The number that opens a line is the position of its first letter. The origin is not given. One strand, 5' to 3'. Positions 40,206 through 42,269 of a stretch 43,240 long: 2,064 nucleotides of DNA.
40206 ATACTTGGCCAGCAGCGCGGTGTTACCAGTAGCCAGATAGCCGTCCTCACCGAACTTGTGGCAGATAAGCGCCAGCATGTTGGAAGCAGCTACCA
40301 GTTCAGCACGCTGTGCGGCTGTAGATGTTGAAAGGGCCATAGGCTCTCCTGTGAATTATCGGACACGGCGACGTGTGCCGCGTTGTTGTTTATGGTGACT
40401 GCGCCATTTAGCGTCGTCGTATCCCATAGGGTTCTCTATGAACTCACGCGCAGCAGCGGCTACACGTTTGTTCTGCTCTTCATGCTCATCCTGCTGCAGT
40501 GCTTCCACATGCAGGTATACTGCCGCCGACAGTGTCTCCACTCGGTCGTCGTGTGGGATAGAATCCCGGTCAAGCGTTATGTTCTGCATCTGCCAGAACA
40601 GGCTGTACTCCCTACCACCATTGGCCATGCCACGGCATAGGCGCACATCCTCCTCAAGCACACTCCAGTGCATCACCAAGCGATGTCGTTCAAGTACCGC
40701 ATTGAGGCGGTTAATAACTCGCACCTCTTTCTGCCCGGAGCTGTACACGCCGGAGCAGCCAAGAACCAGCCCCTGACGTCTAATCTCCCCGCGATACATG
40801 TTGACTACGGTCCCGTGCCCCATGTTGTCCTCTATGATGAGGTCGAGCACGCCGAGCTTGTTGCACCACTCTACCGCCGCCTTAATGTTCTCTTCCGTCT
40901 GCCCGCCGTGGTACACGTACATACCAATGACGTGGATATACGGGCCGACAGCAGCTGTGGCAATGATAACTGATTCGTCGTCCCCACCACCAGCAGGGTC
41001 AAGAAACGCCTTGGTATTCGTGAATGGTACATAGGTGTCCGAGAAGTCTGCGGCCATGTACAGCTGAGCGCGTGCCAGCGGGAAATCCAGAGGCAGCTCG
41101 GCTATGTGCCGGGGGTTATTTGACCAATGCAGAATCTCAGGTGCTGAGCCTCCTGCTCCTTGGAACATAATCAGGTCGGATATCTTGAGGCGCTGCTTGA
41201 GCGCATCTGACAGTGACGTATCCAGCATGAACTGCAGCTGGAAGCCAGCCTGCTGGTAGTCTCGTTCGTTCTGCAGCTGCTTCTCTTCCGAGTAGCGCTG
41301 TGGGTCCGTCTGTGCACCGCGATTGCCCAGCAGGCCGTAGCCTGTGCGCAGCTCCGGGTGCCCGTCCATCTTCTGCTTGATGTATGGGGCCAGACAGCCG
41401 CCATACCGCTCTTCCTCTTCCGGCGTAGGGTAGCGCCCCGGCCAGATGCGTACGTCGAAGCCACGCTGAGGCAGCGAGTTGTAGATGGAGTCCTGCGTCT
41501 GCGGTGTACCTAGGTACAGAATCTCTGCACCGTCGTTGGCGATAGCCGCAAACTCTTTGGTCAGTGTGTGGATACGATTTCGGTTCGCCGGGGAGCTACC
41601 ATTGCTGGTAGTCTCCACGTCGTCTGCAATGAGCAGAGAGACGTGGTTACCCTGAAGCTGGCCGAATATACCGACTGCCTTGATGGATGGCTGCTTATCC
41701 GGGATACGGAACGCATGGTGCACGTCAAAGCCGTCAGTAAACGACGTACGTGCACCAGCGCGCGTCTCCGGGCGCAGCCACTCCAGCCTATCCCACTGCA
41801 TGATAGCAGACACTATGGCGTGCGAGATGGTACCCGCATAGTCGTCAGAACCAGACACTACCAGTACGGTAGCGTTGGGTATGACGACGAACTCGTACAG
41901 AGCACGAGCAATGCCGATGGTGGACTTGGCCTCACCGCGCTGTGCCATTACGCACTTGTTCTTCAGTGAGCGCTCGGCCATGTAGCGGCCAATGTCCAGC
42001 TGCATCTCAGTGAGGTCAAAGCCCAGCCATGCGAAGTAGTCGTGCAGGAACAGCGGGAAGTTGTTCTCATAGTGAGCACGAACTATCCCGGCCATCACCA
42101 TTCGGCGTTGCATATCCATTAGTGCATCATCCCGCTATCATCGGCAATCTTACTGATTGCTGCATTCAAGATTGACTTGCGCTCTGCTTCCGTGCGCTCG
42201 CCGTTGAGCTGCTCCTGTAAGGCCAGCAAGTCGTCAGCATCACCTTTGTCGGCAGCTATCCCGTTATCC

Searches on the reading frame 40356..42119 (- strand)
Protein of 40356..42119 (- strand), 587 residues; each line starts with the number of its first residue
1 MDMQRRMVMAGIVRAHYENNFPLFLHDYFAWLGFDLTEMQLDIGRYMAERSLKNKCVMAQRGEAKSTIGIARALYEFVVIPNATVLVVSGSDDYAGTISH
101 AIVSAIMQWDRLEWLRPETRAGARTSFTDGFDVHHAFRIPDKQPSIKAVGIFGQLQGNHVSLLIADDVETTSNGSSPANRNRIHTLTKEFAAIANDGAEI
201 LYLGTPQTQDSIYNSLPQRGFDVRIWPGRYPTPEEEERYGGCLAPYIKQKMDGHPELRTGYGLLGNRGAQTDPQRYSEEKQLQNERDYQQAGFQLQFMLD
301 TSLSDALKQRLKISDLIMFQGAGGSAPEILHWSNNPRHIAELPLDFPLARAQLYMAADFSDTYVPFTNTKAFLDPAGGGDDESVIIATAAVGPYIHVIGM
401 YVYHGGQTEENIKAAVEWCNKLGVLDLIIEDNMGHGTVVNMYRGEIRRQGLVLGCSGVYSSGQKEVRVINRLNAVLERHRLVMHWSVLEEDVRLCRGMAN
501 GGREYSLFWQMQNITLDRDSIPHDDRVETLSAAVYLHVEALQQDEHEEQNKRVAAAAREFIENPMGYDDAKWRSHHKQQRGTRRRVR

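Call 91: search_protein_families(library=pfam, proteins=[window:40356-42119:-])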
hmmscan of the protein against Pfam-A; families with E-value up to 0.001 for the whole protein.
window:40356-42119:- (587 aa): 1 family
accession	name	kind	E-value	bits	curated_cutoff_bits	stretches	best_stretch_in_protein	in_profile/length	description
PF22530.2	Terminase-T7_RNaseH-like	-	8.1e-21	74.8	27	1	373-481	1-108/108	Terminase Bacteriophage T7, Ribonuclease H-like domain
